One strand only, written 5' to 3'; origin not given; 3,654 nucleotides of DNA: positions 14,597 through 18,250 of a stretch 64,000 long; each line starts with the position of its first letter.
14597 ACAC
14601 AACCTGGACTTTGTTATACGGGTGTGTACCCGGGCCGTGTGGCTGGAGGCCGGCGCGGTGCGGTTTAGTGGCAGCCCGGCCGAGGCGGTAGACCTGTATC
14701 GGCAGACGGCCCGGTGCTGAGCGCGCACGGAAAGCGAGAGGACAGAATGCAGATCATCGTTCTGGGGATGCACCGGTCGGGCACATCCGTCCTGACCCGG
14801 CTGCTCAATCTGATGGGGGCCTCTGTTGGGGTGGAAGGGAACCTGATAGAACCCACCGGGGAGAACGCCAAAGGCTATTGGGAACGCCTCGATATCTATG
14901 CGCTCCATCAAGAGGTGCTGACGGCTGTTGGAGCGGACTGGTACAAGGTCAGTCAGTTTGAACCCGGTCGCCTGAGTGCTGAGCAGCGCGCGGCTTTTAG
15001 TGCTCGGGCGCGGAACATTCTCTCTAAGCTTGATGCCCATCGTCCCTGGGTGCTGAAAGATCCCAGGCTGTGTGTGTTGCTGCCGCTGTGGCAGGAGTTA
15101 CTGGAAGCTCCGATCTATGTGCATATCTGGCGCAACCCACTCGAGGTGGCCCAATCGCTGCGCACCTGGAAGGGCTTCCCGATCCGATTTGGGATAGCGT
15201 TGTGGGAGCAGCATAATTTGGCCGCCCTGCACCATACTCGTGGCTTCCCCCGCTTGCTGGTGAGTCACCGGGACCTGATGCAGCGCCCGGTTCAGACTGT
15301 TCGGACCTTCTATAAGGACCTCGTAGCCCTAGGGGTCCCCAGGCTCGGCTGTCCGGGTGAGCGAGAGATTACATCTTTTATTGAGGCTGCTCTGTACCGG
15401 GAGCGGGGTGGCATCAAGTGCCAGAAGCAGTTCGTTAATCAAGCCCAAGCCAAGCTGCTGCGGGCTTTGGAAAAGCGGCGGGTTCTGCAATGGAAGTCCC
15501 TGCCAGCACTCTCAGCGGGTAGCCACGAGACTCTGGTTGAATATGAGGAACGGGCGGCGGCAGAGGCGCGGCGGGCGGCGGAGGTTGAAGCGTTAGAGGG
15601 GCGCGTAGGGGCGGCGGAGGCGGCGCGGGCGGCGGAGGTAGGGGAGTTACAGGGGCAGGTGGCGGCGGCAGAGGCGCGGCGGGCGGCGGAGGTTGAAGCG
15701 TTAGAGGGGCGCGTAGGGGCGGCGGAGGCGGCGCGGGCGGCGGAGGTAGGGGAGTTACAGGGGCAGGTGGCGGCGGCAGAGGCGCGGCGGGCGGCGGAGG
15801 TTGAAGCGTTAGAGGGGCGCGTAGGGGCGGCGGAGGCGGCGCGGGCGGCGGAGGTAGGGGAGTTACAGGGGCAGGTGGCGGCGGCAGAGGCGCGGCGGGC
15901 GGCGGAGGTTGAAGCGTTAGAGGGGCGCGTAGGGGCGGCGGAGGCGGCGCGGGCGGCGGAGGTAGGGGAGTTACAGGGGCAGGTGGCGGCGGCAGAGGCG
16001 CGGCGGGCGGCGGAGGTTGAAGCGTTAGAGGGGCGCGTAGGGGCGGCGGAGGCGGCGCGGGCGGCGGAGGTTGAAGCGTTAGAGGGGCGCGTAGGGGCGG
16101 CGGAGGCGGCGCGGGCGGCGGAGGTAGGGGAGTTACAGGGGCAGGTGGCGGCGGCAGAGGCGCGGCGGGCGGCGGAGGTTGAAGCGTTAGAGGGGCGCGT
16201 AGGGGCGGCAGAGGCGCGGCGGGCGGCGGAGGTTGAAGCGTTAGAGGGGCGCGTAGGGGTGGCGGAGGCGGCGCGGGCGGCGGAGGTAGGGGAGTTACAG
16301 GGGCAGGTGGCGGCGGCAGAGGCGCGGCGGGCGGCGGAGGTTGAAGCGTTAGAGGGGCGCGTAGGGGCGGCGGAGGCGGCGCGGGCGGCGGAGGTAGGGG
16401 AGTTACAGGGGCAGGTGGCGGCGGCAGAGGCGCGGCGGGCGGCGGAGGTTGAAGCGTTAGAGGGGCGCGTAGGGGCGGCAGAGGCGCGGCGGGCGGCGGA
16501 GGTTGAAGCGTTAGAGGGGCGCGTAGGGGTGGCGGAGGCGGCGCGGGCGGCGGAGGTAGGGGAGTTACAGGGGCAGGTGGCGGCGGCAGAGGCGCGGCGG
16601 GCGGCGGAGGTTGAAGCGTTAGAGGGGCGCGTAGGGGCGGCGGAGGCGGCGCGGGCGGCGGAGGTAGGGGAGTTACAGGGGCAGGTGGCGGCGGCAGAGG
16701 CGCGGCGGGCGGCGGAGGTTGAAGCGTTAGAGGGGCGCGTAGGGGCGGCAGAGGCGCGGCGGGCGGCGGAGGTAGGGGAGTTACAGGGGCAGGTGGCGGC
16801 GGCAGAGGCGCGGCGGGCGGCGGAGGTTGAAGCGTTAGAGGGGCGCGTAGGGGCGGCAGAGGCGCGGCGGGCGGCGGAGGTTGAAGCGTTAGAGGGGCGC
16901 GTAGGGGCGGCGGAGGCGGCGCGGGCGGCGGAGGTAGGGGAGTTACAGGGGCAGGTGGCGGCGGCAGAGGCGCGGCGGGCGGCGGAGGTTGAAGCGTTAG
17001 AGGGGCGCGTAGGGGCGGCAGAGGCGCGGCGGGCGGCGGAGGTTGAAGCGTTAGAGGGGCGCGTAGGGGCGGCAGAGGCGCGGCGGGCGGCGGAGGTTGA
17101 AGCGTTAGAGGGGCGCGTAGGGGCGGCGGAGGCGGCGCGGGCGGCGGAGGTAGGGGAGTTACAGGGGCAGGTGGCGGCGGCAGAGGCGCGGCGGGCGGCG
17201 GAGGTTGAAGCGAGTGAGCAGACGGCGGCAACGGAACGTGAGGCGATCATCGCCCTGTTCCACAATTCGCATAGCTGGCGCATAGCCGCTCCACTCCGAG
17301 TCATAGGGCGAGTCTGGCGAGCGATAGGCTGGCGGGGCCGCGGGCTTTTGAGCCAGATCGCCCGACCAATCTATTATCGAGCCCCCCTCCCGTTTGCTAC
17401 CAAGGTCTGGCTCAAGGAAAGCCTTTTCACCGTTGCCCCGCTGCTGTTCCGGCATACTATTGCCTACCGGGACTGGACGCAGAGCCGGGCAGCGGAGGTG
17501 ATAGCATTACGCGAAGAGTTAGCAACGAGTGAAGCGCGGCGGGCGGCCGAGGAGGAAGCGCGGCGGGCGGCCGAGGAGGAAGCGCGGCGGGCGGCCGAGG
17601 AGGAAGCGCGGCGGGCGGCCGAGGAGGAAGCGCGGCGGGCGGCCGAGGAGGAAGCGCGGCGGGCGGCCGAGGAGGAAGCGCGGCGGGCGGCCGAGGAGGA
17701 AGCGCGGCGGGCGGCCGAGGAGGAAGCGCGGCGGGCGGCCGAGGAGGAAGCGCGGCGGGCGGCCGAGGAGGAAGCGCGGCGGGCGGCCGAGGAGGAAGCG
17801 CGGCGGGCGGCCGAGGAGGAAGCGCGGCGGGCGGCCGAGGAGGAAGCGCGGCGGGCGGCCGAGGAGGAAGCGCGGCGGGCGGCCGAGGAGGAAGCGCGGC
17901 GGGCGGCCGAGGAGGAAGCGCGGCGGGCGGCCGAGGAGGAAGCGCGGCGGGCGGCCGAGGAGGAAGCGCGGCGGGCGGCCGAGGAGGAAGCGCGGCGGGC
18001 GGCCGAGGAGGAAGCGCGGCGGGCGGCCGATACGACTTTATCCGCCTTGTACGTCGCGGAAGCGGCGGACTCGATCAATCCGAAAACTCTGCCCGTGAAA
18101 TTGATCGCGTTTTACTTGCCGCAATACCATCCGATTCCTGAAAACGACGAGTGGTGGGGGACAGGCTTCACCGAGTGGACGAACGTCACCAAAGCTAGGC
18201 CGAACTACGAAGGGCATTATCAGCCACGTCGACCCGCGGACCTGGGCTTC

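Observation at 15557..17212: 1.66-kb array of 54-bp repeats with higher-order duplications: an evolvable, frame-preserving length module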

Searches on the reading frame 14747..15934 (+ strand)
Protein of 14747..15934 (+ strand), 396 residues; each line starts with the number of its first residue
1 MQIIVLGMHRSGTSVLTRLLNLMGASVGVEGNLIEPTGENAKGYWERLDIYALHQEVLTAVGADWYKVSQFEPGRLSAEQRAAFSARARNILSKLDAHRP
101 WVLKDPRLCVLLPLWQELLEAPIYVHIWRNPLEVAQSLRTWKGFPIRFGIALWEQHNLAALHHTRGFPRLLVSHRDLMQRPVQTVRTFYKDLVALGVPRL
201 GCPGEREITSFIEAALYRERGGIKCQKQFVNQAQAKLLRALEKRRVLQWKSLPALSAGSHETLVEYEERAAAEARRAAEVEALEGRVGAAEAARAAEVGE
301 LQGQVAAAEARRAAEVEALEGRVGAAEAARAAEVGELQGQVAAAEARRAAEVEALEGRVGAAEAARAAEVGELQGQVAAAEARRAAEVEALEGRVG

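Call 50: predict_structure(alignment_id=A2)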
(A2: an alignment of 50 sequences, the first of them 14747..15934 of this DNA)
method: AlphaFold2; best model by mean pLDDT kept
length: 396 residues; sequences in the alignment: 50
mean_pLDDT: 92.9   pTM: 0.79
mean pLDDT of the five models: 92.9, 91.7, 91.5, 91.0, 90.7
residues with pLDDT >= 90: 329; 70-90: 53; 50-70: 13; < 50: 1
segments of 3 or more residues with pLDDT < 50: none
pLDDT, mean of each block of 10 residues (from residue 1): 96 96 95 92 93 98 96 94 98 94 97 96 97 95 97 98 98 96 98 96 96 78 86 98 97 97 98 97 98 98 97 97 96 94 91 87 78 74 67 52
secondary structure, 60 per line:
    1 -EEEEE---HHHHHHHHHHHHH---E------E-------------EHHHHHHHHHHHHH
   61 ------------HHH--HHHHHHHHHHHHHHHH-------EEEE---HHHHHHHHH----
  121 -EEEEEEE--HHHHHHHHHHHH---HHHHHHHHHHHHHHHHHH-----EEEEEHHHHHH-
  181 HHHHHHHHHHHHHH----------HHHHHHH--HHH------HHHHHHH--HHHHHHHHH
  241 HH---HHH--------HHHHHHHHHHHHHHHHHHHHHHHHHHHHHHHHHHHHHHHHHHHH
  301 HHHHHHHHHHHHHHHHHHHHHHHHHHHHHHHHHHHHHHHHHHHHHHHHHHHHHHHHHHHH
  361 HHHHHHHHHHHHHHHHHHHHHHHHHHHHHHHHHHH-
elements in order: E2-6 H10-22 H48-60 H78-93 E101-104 H108-116 E122-128 H131-142 H146-163 E169-173 H174-179 H181-194 H205-211 H223-229 H232-242 H257-395
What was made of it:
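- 14747..15556 (+): N-terminal PAPS-sulfotransferase-fold domain, the predicted chain terminator. AlphaFold pLDDT 92.9 (call 50).
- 15557..17230 (+): Array 1, the finding: 54 bp × 30 plus one partial unit, giving 558 aa of 18-residue repeats; the predicted helical ruler. Helix H257–395 is continuous through seven units (call 50).
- It is predicted as a continuous helix at pLDDT above 90 (call 50).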

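Call 54: fold_search(model_id=the predicted structure, library=pdb)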
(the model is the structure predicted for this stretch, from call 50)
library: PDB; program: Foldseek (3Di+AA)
matches with E <= 10: 617; with E <= 0.001: 15
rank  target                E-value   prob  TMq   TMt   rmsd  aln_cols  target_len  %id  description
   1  4gbm                  1.0e-05  1.00  0.32  0.42  13.7       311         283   15  Sulfotransferase Domain from the Curacin Biosynthetic Pathway (released 2012-10-17)
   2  4gox                  2.5e-05  1.00  0.32  0.44  12.4       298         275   16  Sulfotransferase Domain from the Synechococcus PCC 7002 Olefin Synthase (released 2012-10-17)
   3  3ap3_C                1.0e-04  1.00  0.33  0.43  13.7       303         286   15  Crystal structure of human tyrosylprotein sulfotransferase-2 complexed with PAP (released 2011-10-26)
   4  8w5z_A                1.3e-04  1.00  0.32  0.37  16.3       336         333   14  Crystal structure of tick tyrosylprotein sulfotransferase reveals the activation mechanism of tick anticoagulant prote (released 2024-04-10)
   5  3ap3_B                1.7e-04  1.00  0.33  0.43   6.9       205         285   20  Crystal structure of human tyrosylprotein sulfotransferase-2 complexed with PAP (released 2011-10-26)
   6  3ap3_A                2.0e-04  1.00  0.36  0.49  13.3       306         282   14  Crystal structure of human tyrosylprotein sulfotransferase-2 complexed with PAP (released 2011-10-26)
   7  9wwe                  2.4e-04  1.00  0.32  0.41   6.9       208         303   19  Crystal structure of human tyrosylprotein sulfotransferase 2 (TPST2) in cation-bound state (released 2025-12-31)
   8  5wrj_C                2.4e-04  1.00  0.31  0.43   7.1       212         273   20  Crystal structure of human tyrosylprotein sulfotransferase-1 complexed with PAP and gastrin peptide (released 2017-09-06)
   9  5wrj_A                2.7e-04  1.00  0.32  0.44  12.0       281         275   17  Crystal structure of human tyrosylprotein sulfotransferase-1 complexed with PAP and gastrin peptide (released 2017-09-06)
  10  3ap1_B                4.3e-04  1.00  0.34  0.43   6.4       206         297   18  Crystal structure of human tyrosylprotein sulfotransferase-2 complexed with PAP and C4 peptide (released 2011-10-26)
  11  3ap1_A                4.3e-04  1.00  0.33  0.42   6.9       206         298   19  Crystal structure of human tyrosylprotein sulfotransferase-2 complexed with PAP and C4 peptide (released 2011-10-26)
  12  3ap2_A                6.0e-04  1.00  0.34  0.43  13.6       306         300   15  Crystal structure of human tyrosylprotein sulfotransferase-2 complexed with PAP,C4 peptide, and phosphate ion (released 2011-10-26)
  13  1ov4                  6.0e-04  1.00  0.29  0.41  11.3       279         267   15  Crystal structure of human DHEA-ST complexed with androsterone (released 2004-02-17)
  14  3ap2_B                7.9e-04  1.00  0.33  0.42   6.8       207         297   18  Crystal structure of human tyrosylprotein sulfotransferase-2 complexed with PAP,C4 peptide, and phosphate ion (released 2011-10-26)
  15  2zvp                  9.9e-04  0.99  0.26  0.34  13.3       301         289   11  Crystal structure of mouse cytosolic sulfotransferase mSULT1D1 complex with PAP and p-nitrophenol (released 2008-12-30)
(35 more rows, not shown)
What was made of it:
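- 14747..15556 (+): The top 33 Foldseek PDB hits are all sulfotransferases, led by CurM ST 4gbm at E 1e-5 and including TPST2 (call 54).
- On PAPS-dependent sulfotransferases (Pfam Sulfotransfer_3 clan): The top 33 Foldseek PDB hits are all sulfotransferases (call 54).
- The sulfotransferase fold is confirmed by structure search (calls 50, 54).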

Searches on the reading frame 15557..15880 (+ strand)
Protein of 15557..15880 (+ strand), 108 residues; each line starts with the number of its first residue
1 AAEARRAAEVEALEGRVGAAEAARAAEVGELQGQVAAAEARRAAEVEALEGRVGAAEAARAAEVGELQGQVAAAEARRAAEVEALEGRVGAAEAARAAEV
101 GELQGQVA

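Call 57: search_solved_structures(query=window:15557-15880:+, max_evalue=10)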
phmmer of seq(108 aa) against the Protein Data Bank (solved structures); distinct sequences matched with E-value up to 10: 2.
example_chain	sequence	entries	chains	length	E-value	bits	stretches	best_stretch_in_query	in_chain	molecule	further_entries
9h91_H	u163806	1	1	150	0.87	13.8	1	10-96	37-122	Large ribosomal subunit protein bL9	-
6gao_A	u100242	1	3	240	1.4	13.2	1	35-93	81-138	Outer capsid protein sigma-1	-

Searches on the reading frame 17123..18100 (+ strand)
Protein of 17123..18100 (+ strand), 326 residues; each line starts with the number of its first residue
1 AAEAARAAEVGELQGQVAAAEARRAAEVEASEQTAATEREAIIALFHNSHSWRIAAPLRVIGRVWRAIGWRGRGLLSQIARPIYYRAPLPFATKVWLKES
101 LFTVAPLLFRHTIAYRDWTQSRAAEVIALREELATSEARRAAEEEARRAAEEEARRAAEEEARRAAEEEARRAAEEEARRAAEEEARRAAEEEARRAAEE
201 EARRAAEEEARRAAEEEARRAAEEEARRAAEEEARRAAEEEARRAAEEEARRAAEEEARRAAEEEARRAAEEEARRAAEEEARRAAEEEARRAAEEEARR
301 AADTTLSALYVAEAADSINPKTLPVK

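Call 69: predict_structure(alignment_id=A3)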
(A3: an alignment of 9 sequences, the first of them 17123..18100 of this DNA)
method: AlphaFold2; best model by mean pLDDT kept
length: 326 residues; sequences in the alignment: 9
mean_pLDDT: 81.2   pTM: 0.35
mean pLDDT of the five models: 81.2, 80.3, 79.3, 78.8, 77.8
residues with pLDDT >= 90: 157; 70-90: 92; 50-70: 42; < 50: 35
segments of 3 or more residues with pLDDT < 50: 110-125, 306-319, 323-326
pLDDT, mean of each block of 10 residues (from residue 1): 90 95 93 89 75 68 77 76 73 73 58 44 50 76 92 96 97 97 97 97 97 97 97 97 96 95 92 88 81 70 50 48 45
secondary structure, 60 per line:
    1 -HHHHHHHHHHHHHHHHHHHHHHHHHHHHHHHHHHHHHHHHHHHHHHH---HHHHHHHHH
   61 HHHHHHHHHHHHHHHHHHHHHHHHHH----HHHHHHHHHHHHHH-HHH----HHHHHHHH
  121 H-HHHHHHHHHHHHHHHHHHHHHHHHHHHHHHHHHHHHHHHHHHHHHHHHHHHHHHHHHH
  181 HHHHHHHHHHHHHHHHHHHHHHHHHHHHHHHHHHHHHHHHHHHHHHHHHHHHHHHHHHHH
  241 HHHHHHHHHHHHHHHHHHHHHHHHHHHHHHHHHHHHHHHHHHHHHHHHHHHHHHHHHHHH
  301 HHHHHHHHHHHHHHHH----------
elements in order: H2-48 H52-86 H91-104 H113-121 H123-316
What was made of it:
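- Both arrays are predicted as uninterrupted helices at high confidence (calls 50, 69).
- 17231..17530 (+): LINK module: SxSW(R/K)xxAPLR amphipathic cationic helix plus the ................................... motif; predicted membrane-proximal anchor or polymerase junction. Predicted helices H52–86, H91–104 and H113–121 (call 69).
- On ER/K single alpha-helix domains (for array 2): The helix H123–316 has pLDDT 92–97 (call 69).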

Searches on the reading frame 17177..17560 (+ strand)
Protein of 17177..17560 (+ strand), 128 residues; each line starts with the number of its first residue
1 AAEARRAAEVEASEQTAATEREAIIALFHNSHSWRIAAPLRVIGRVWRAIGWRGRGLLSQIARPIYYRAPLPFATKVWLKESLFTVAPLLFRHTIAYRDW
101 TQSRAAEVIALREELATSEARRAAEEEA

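Call 41: search_solved_structures(query=window:17177-17560:+, max_evalue=10)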
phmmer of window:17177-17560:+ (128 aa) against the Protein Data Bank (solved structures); distinct sequences matched with E-value up to 10: 0.

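Call 49: search_protein_families(library=ncbifam, proteins=[window:17177-17560:+], max_evalue=0.001)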
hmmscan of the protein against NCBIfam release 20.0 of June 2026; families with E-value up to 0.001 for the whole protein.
window:17177-17560:+ (128 aa): 0 families

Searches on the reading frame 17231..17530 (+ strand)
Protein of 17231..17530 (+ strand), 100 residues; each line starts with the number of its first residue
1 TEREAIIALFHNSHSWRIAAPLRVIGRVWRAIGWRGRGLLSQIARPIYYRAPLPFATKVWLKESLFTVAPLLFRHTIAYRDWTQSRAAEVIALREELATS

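Call 67: search_protein_representatives(protein=window:17231-17530:+)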
Query: 100 residues. Proteins with E-value up to 0.001 (for the whole library): 79; up to 1e-10: 14; up to 1e-30: 2. The best 79 are listed.
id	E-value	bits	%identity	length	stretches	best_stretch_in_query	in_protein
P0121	1.5e-56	205.1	99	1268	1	1-99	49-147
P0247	2.4e-31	124.1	69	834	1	1-88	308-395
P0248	2.7e-14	69.4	49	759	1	7-85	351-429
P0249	1.3e-13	67.3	42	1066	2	31-88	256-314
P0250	3.1e-13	66.0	48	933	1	2-86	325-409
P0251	8.5e-13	64.6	44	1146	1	7-95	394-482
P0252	9.4e-13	64.5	46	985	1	2-88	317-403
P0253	1.1e-12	64.3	48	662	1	2-85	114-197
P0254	1.5e-12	63.8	48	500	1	5-84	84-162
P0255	1.9e-12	63.5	48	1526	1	2-84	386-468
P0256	3.0e-11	59.7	41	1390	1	4-84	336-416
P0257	3.0e-11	59.7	45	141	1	5-87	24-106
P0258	3.9e-11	59.3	48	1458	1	2-88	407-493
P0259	7.4e-11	58.4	43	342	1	5-87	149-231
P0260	1.9e-10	57.1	42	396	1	10-89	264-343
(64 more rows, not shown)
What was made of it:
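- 17231..17530 (+): 79 representative clusters match at E<=1e-3, mostly in the middle of the protein (call 67).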

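Call 71: find_encoding_contigs(protein=P0247, flank=8000, max_places=3)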
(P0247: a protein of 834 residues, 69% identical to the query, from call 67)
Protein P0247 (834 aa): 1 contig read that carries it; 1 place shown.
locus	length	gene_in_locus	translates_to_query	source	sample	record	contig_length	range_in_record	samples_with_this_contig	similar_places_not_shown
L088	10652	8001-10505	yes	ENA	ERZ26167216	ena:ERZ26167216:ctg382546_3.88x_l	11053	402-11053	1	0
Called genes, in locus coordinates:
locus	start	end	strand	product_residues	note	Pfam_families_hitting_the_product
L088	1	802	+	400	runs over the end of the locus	?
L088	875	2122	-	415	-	PF19293:CdaA_N (weak), PF02457:DAC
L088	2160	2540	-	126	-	-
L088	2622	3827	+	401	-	PF01041:DegT_DnrJ_EryC1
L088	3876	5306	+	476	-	PF00483:NTP_transferase, PF12804:NTP_transf_3, PF22640:ManC_GMP_beta-helix, PF01050:MannoseP_isomer, PF07883:Cupin_2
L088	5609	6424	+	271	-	PF01061:ABC2_membrane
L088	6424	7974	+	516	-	PF01695:IstB_IS21 (faint), PF00005:ABC_tran, PF13476:AAA_23 (faint), PF13555:AAA_29 (faint), PF13604:AAA_30 (faint), PF13166:AAA_13 (faint), PF13238:AAA_18 (faint), PF00005:ABC_tran, +2 more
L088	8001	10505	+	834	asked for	PF13469:Sulfotransfer_3 (faint), PF14307:Glyco_tran_WbsX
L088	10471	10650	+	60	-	?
